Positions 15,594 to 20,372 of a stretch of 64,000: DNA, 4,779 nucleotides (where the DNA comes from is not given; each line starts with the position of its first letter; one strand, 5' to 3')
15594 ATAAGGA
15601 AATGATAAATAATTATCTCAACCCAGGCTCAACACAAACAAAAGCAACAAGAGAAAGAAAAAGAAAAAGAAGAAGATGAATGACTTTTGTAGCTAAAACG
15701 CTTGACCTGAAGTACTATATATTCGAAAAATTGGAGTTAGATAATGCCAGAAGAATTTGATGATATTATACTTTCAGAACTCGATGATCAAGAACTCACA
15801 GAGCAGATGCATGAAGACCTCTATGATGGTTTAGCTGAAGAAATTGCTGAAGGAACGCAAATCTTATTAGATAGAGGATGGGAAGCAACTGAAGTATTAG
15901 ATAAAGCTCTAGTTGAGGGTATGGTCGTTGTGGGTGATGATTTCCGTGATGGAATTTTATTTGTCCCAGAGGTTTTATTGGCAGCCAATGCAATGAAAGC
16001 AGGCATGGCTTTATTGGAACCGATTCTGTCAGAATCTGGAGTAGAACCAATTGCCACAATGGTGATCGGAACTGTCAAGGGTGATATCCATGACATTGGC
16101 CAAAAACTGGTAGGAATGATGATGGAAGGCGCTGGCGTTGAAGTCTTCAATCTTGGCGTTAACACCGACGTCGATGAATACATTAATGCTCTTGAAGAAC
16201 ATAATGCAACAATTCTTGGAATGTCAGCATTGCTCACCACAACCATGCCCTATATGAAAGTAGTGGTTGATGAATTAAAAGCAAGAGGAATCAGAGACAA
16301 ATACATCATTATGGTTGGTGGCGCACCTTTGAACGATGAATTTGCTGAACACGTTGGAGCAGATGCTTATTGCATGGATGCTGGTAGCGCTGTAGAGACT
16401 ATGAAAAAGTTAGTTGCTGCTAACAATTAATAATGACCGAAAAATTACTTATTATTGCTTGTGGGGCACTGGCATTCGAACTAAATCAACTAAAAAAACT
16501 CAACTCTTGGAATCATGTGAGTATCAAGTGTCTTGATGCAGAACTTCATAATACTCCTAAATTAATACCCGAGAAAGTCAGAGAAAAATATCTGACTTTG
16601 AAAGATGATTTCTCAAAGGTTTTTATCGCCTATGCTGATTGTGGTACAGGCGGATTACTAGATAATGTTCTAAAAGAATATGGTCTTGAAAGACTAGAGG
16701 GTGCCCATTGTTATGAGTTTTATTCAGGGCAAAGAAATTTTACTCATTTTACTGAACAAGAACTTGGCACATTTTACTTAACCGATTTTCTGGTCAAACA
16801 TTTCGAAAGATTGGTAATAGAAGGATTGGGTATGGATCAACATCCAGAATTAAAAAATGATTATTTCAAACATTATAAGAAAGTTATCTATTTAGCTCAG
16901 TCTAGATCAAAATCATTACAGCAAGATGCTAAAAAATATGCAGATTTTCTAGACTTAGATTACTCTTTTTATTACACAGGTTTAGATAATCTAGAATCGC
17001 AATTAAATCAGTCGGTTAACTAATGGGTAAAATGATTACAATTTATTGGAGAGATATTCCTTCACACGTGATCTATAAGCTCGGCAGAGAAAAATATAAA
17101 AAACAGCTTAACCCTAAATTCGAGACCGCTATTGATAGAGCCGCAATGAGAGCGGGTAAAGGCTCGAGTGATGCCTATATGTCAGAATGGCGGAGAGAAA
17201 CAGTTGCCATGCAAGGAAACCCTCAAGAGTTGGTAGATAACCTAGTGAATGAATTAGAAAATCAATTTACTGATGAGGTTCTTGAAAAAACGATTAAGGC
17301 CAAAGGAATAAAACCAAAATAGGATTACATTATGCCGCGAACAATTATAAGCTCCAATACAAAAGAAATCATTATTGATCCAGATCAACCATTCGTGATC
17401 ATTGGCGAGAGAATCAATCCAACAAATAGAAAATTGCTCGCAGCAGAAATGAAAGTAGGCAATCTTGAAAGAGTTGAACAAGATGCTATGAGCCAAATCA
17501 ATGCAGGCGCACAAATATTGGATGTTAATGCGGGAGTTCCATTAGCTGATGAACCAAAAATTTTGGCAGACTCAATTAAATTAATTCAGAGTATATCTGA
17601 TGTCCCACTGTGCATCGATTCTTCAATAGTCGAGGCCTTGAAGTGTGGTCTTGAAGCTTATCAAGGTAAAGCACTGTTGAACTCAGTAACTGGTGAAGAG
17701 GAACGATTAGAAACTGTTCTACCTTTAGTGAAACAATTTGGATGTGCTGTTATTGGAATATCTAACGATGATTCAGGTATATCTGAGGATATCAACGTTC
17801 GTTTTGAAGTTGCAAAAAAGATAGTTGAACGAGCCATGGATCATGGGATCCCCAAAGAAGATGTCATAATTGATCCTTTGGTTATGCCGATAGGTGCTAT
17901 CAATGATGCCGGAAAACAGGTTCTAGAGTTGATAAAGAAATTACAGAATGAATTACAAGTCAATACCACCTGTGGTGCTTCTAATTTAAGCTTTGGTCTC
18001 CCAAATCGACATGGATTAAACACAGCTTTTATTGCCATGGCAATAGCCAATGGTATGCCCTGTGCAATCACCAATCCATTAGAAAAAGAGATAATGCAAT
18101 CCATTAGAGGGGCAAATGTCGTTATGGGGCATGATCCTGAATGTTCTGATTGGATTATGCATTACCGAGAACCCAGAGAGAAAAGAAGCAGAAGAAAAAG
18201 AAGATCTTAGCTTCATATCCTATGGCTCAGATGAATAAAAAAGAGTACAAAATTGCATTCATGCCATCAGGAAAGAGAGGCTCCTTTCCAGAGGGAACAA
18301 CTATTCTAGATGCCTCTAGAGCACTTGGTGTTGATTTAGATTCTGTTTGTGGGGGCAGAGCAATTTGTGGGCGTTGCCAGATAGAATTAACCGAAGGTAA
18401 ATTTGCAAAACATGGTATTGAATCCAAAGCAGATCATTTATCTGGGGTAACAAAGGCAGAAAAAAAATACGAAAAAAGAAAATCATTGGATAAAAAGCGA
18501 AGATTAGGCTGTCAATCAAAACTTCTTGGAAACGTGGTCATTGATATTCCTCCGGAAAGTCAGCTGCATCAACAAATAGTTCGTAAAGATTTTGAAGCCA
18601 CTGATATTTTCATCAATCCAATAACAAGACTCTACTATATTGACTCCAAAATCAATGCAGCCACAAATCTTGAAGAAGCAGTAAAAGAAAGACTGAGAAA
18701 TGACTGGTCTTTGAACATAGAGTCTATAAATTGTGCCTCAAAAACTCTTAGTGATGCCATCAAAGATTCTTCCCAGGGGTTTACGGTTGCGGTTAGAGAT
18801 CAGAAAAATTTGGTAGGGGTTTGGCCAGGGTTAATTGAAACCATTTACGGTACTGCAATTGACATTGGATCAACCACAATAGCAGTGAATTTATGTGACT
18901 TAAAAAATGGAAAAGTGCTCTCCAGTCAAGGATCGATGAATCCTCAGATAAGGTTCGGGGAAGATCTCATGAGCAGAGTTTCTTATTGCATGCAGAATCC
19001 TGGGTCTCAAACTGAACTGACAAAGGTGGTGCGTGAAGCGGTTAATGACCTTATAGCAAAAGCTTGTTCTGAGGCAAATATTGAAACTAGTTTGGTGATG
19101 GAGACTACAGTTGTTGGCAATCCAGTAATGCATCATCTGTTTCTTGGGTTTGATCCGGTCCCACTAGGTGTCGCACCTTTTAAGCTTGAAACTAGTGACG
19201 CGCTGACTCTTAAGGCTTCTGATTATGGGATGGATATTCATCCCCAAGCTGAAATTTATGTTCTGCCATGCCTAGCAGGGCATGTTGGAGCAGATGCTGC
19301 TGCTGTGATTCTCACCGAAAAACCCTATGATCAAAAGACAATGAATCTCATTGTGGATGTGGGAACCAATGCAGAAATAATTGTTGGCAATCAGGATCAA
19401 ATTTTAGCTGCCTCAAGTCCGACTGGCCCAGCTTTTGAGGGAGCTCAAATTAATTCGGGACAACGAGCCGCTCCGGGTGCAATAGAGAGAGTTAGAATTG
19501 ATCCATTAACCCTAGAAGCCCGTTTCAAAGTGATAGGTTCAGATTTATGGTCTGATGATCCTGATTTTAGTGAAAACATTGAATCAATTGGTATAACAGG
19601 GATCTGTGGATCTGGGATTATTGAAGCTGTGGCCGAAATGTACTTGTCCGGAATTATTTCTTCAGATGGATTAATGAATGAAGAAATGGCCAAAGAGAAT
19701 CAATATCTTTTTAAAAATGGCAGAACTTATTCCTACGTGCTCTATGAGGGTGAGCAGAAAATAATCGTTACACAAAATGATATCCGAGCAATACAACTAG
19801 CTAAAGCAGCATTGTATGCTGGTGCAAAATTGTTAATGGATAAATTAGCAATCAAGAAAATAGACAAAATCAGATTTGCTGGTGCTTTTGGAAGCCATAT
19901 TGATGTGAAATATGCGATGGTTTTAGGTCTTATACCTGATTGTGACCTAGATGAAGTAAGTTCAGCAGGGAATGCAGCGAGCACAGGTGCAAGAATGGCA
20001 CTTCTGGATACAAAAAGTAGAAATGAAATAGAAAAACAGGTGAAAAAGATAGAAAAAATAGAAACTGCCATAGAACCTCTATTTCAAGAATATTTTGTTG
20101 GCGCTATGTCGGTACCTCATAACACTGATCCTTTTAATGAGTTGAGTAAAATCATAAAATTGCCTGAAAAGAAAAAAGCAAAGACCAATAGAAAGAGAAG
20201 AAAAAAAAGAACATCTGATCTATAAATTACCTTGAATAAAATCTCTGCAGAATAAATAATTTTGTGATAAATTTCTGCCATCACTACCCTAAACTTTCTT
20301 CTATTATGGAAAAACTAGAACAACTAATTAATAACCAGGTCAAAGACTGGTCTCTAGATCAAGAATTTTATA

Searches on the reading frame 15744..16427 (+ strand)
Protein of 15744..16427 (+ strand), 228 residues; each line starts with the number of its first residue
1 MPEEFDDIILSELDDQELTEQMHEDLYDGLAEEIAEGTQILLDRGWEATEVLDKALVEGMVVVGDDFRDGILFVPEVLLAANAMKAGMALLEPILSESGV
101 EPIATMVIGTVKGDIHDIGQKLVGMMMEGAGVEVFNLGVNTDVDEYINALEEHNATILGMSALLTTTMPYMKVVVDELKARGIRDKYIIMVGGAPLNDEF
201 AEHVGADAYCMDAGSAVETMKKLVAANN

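Call 7: search_protein_families(library=pfam, proteins=[window:15744-16427:+])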
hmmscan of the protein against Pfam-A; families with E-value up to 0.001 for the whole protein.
window:15744-16427:+ (228 aa): 2 families
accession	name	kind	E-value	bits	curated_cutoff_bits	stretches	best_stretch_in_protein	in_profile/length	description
PF02310.24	B12-binding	-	6.4e-24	84.5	32.1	1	106-215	3-114/121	B12 binding domain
PF02607.22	B12-binding_2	-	1.5e-16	60.7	23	1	20-92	3-74/74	B12 binding domain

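Call 8: search_protein_families(library=ncbifam, proteins=[window:15744-16427:+])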
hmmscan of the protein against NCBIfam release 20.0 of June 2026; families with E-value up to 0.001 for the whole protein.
window:15744-16427:+ (228 aa): 16 families
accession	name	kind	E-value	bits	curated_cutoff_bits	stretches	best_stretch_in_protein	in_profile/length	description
NF047996.1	corrin_MtgC_2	exception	8.3e-56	188.8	370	1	18-224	4-210/212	glycine betaine-specific corrinoid protein MtgC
NF047995.1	corrinoid_MtgC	exception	8.7e-51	172.4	310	1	17-225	3-214/215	glycine betaine-specific corrinoid protein MtgC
NF041607.1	dimeth_corrin_MtbC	equivalog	2.2e-50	171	350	1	45-223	23-202/203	dimethylamine corrinoid protein MtbC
TIGR02370.1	pyl_corrinoid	subfamily_domain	9.2e-47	159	215.3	1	28-215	8-196/197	methyltransferase cognate corrinoid protein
TIGR02082.1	metH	equivalog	1.7e-39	135.3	1010.85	1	10-227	638-861/1182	methionine synthase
NF040655.1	MtaC_Meth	equivalog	1.1e-33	116.4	420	1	14-224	31-238/253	methanol--corrinoid protein MtaC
NF007024.0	PRK09490.1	equivalog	2.6e-31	108.3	1497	1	16-224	659-876/1234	methionine synthase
NF040669.1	MtaC2_Meth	equivalog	1.1e-29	103.7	450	1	9-216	33-238/267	methanol--corrinoid protein MtaC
NF002612.0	PRK02261.1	equivalog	6.5e-15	54.9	110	1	104-193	4-92/148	methylaspartate mutase subunit S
TIGR01501.1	MthylAspMutase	equivalog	1.7e-11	44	135.8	1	104-193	2-90/134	methylaspartate mutase subunit S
NF052385.1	Lys_5_6_beta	equivalog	9.5e-09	35.3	280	1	131-210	138-220/241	lysine 5,6-aminomutase subunit beta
NF040743.1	ornith_mutase_E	equivalog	2.4e-08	32.4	800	1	105-210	597-709/730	D-ornithine 4,5-aminomutase subunit OraE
NF052513.1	TransRegCarH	equivalog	4e-08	32.9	400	1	14-207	75-262/274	HTH-type transcriptional repressor CarH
TIGR00640.1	acid_CoA_mut_C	subfamily_domain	1.5e-07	31.5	57.45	1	108-198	7-97/132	methylmalonyl-CoA mutase C-terminal domain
NF006944.0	PRK09426.1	equivalog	2.4e-05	22.5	876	1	88-218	576-704/721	methylmalonyl-CoA mutase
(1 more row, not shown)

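Call 62: search_dna_similar(query=window:15744-16427:+, collection=plasmids, mode=protein, max_rows=30, max_evalue=1e-30)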
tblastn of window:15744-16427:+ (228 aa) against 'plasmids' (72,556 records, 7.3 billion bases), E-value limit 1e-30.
Records with a match: 22; places in all: 22; records where one place covers at least 80% of the query: 22.
Best place of each record, by identity: 60-80% 15; <60% 7.
By first word of the organism name: Sinorhizobium 4; Paracoccus 4; Aminobacter 2; Pseudorhodobacter 1; Mesorhizobium 1; Terrarubrum 1; Shinella 1; Azoarcus 1; Gemmatirosa 1; Subdoligranulum 1; and 5 more.
By predicted mobility (MOB-suite, as given by PLSDB): non-mobilizable 17; mobilizable 3; conjugative 2.
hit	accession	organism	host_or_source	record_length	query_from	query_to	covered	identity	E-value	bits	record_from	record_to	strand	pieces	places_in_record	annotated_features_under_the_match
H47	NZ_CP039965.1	Pseudorhodobacter turbinis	single bacterial isolate,Turban shell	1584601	2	224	98%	66.8%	5e-90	296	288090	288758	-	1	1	record has no annotation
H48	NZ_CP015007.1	Aminobacter aminovorans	cell culture,soil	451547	6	221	95%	68.5%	5e-94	307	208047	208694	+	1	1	B12-binding domain-containing protein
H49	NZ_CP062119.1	Aminobacter sp. SR38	bacterial pure culture,soil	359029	6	221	95%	68.1%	2e-93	306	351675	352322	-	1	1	B12-binding domain-containing protein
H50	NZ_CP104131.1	Sinorhizobium sp. K101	Phaseolus vulgaris,cell ...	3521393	6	221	95%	67.6%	2e-91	300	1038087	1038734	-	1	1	none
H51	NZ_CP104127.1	Sinorhizobium sp. M103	Phaseolus vulgaris,cell ...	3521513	6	221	95%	67.6%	2e-91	300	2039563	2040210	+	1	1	none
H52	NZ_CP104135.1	Sinorhizobium sp. C101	Phaseolus vulgaris,cell ...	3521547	6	221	95%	67.6%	2e-91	300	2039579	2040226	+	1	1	none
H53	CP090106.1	Sinorhizobium meliloti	Medicago,Cell culture,Plant nodule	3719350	6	221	95%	67.6%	2e-91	300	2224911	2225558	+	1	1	cobalamin-binding protein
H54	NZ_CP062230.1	Mesorhizobium onobrychidis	Sainfoin,pure bacterial culture,Nodule ...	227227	6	228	98%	65.5%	8e-92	301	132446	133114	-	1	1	B12-binding domain-containing protein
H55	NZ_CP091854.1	Terrarubrum flagellatum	cell culture,forest soil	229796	6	224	96%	65.8%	2e-91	300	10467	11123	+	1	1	B12-binding domain-containing protein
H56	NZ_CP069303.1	Shinella sp. PSBB067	monoisolate,Minnesota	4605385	6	228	98%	64.1%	7e-91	298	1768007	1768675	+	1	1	none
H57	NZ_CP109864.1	Paracoccus aminovorans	bacteria,human fecal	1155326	6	228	98%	61.9%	2e-87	289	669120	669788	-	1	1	record has no annotation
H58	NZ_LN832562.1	Paracoccus aminovorans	-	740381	6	228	98%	61.9%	2e-87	288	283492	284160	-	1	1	B12-binding domain-containing protein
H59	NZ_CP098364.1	Paracoccus sp. TOH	cell cuture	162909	7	228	97%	61.3%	5e-86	284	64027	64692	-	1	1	B12-binding domain-containing protein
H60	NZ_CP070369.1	Paracoccus methylovorus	whole organism,grassland soil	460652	10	224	94%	62.8%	2e-85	283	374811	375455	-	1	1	B12-binding domain-containing protein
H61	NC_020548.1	Azoarcus sp. KH32C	-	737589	21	225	90%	65.4%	1e-85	283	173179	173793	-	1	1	corrinoid protein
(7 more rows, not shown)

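Call 63: get_annotated_region(hit=H53, flank=12000)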
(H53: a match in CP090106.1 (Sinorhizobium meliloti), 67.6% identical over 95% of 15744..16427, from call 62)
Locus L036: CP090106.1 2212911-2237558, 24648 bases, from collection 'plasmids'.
description: Sinorhizobium meliloti strain Ak57 plasmid pSymB, complete sequence
organism: Sinorhizobium meliloti (NCBI taxid 382)
taxonomy: Bacteria; Pseudomonadota; Alphaproteobacteria; Hyphomicrobiales; Rhizobiaceae; Sinorhizobium; Sinorhizobium meliloti
host: -; source: Medicago,Cell culture,Plant nodule; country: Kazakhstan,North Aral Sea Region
typing (MOB-suite, as given by PLSDB): non-mobilizable
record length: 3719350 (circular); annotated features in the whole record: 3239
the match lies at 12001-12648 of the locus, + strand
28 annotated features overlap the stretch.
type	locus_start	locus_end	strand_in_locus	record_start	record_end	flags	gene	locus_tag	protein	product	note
CDS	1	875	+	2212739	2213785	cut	-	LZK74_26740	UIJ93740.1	glycine betaine/L-proline ABC transporter ATP-binding protein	-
CDS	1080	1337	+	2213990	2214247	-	-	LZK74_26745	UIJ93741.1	type II toxin-antitoxin system ParD family antitoxin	-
CDS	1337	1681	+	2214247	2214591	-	-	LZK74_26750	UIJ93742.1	type II toxin-antitoxin system RelE/ParE family toxin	-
CDS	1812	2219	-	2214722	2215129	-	-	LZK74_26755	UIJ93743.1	tautomerase family protein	-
CDS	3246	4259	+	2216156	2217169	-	bmt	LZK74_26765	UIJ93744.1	betaine--homocysteine S-methyltransferase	-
CDS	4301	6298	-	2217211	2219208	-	-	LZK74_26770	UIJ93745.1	acyltransferase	-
CDS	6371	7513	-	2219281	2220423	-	-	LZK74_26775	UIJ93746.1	pyridoxal phosphate-dependent aminotransferase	-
CDS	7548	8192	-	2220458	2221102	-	-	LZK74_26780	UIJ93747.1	PAS domain-containing protein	-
CDS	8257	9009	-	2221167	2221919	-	-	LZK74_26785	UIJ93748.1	phosphodiester glycosidase family protein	-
CDS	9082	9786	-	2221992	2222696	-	-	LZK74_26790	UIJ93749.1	ferredoxin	-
CDS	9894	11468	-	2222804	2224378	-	-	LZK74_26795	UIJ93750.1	trimethylamine methyltransferase family protein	-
CDS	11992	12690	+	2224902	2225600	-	-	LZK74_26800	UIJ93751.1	cobalamin-binding protein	-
CDS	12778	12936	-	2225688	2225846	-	-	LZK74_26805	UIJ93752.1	entericidin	-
CDS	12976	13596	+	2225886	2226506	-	-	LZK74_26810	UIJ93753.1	DUF1638 domain-containing protein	-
CDS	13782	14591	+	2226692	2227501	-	-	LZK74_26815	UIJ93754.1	formyl transferase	-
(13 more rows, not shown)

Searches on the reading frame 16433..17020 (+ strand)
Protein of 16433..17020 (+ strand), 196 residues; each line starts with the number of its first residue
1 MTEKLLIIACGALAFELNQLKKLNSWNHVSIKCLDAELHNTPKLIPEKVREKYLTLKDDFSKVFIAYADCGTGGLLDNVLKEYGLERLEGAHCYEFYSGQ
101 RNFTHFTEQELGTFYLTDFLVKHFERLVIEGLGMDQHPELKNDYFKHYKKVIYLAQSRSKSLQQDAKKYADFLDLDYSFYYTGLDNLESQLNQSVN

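Call 7: search_protein_families(library=pfam, proteins=[window:16433-17020:+])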
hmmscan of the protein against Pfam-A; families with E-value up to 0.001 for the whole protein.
window:16433-17020:+ (196 aa): 1 family
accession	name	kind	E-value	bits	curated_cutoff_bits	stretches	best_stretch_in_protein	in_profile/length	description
PF07796.16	DUF1638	-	1.3e-28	100.3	27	1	33-189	1-159/161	Protein of unknown function (DUF1638)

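Call 8: search_protein_families(library=ncbifam, proteins=[window:16433-17020:+])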
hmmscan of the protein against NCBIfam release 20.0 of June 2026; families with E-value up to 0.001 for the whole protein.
window:16433-17020:+ (196 aa): 0 families

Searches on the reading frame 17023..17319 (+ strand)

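Call 18: search_protein_families(library=pfam, proteins=[window:17023-17319:+])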
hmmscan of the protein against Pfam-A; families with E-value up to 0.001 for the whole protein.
window:17023-17319:+ (99 aa): 1 family
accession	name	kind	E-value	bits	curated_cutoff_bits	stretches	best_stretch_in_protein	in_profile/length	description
PF13769.11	Virulence_fact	-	2.4e-17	63.5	25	1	8-89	2-79/81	Virulence factor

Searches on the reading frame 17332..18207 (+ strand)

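Call 18: search_protein_families(library=pfam, proteins=[window:17332-18207:+])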
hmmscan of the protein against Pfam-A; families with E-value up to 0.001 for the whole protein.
window:17332-18207:+ (292 aa): 2 families
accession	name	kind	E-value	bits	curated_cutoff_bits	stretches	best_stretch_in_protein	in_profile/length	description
PF00809.28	Pterin_bind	-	4.1e-28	99.1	25.5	1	25-247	1-243/244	Pterin binding enzyme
PF03599.22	CdhD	-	1.1e-06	28.1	24.8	1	71-189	78-183/387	CO dehydrogenase/acetyl-CoA synthase delta subunit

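Call 41: search_protein_families(library=ncbifam, proteins=[window:17332-18207:+], max_evalue=1e-10)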
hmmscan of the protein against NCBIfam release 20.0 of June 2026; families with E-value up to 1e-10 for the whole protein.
window:17332-18207:+ (292 aa): 4 families
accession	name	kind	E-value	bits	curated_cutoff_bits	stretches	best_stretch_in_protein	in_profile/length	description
NF005719.0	PRK07535.1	domain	3.1e-106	354.4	259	1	21-285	1-265/268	methyltetrahydrofolate:corrinoid/iron-sulfur protein methyltransferase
NF040758.1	CODH_ACS_meth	exception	8.1e-44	149.9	370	1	21-267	4-251/261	carbon monoxide dehydrogenase/acetyl-CoA synthase methytransferase subunit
TIGR02082.1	metH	equivalog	3.6e-43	147.4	1010.85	1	4-259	326-596/1182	methionine synthase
NF007024.0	PRK09490.1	equivalog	2.4e-31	108.4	1497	1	8-258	347-612/1234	methionine synthase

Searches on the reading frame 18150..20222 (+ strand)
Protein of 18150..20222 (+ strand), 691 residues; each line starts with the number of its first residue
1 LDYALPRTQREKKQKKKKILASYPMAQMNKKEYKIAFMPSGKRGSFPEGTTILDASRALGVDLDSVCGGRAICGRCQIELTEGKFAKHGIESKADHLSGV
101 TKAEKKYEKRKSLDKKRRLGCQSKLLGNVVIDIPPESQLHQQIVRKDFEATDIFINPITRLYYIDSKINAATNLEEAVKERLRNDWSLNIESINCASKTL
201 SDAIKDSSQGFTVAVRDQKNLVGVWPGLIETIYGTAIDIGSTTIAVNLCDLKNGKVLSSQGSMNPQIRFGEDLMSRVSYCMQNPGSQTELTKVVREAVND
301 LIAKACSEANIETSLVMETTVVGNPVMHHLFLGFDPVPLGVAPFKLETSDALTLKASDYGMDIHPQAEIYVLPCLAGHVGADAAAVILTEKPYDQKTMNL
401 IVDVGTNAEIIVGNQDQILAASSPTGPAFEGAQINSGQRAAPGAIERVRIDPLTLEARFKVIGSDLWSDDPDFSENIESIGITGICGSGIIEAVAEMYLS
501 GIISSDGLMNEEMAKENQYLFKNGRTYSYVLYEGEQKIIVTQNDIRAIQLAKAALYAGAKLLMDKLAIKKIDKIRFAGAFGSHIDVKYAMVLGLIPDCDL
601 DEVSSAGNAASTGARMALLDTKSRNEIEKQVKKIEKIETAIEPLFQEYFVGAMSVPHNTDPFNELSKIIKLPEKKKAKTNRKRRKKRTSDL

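Call 18: search_protein_families(library=pfam, proteins=[window:18150-20222:+])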
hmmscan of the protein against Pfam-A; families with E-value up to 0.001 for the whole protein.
window:18150-20222:+ (691 aa): 3 families
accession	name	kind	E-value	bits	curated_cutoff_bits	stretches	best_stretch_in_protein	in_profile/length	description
PF14574.11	RACo_C_ter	-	3.8e-87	292.1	27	1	398-664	2-259/261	C-terminal domain of RACo the ASKHA domain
PF17651.6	Raco_middle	-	9e-52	175.4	26.8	1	233-390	1-158/163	RACo middle region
PF00111.32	Fer2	-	2.8e-07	30.8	21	1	45-124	11-75/77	2Fe-2S iron-sulfur cluster binding domain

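Call 41: search_protein_families(library=ncbifam, proteins=[window:18150-20222:+], max_evalue=1e-10)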
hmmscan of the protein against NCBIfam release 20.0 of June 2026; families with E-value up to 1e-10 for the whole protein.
window:18150-20222:+ (691 aa): 2 families
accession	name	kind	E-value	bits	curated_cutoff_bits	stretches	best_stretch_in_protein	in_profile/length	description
NF040756.1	corr_regen_AcsV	exception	4.1e-105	352.5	800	1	34-658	1-626/632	corrinoid activation/regeneration protein AcsV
TIGR04270.1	Rama_corrin_act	subfamily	2.9e-36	124.9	500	1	233-670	1-431/534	methylamine methyltransferase corrinoid protein reductive activase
